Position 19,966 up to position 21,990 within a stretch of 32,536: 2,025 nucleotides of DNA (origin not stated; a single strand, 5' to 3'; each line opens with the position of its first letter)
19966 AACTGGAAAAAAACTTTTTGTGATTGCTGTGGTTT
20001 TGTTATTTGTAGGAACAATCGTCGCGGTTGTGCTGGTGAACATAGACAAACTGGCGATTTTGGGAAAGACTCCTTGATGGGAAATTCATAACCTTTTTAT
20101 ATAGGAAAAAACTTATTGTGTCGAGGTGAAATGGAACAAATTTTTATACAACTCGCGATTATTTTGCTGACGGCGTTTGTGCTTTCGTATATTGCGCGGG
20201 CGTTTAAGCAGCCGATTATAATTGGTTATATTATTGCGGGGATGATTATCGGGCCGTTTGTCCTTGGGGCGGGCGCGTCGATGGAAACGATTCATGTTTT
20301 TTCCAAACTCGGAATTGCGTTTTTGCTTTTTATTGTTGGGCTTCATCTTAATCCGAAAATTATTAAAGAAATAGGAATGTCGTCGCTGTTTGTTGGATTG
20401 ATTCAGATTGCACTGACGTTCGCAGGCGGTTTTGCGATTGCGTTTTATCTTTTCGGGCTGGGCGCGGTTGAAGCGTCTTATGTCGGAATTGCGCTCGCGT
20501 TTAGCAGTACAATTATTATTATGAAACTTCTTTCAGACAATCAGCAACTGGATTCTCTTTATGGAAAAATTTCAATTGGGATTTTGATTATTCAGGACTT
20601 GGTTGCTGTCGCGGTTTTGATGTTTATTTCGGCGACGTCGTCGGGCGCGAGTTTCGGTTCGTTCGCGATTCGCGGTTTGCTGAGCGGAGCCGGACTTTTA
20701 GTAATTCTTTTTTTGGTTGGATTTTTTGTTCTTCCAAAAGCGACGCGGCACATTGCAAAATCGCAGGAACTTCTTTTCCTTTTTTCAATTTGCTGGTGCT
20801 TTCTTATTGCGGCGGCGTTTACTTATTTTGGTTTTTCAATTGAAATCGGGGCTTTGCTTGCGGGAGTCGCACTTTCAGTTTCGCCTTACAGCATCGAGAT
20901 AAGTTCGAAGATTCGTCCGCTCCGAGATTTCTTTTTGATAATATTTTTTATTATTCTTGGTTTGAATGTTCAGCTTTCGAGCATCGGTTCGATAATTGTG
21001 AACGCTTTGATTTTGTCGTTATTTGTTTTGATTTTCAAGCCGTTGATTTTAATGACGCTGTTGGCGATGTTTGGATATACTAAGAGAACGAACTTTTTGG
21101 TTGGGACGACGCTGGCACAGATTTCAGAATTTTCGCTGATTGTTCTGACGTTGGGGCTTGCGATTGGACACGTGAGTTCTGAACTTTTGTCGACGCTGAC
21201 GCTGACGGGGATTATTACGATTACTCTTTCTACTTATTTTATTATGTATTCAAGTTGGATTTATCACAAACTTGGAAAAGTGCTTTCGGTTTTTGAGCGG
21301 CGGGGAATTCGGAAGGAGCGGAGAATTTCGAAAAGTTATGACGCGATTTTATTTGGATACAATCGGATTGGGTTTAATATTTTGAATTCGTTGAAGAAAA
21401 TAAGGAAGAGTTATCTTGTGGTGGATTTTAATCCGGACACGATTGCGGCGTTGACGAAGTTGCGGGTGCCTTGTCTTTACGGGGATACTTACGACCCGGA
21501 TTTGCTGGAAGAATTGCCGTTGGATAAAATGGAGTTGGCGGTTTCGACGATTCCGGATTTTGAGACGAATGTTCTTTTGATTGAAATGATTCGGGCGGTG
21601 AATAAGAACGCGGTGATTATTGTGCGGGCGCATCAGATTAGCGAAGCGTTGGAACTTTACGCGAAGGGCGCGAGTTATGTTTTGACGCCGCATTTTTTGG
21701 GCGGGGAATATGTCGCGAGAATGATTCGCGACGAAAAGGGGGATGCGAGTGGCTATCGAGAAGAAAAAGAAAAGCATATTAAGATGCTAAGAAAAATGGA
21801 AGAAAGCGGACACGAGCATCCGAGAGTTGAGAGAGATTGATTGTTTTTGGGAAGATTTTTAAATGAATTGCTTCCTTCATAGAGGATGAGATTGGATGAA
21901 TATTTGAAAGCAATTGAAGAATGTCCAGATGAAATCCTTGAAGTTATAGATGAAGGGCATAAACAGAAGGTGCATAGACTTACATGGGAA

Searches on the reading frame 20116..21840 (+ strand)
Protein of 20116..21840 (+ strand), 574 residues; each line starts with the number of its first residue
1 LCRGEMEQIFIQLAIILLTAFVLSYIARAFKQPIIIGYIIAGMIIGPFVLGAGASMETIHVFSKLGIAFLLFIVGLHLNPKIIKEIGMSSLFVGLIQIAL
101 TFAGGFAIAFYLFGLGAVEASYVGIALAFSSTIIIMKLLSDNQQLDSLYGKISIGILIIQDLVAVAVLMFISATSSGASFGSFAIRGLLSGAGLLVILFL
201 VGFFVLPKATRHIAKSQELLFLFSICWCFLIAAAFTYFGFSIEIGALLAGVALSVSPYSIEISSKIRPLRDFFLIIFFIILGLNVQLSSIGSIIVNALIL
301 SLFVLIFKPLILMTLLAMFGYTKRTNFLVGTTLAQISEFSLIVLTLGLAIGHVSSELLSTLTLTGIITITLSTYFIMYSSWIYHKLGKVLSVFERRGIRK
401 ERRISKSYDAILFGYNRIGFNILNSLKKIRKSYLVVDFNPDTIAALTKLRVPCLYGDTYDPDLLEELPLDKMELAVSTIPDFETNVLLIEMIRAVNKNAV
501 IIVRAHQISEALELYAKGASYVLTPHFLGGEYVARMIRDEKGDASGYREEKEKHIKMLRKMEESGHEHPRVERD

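Call 45: search_protein_families(library=pfam, max_evalue=0.001, proteins=[window:20116-21840:+])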
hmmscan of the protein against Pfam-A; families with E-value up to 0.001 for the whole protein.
window:20116-21840:+ (574 aa): 2 families
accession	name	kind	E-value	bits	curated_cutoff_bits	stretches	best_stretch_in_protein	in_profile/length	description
PF00999.27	Na_H_Exchanger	-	5.7e-56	190.4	26.2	1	18-371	2-369/375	Sodium/hydrogen exchanger, transmembrane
PF02254.24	TrkA_N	-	9.2e-21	74.8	23.8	1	411-525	2-116/116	TrkA-N domain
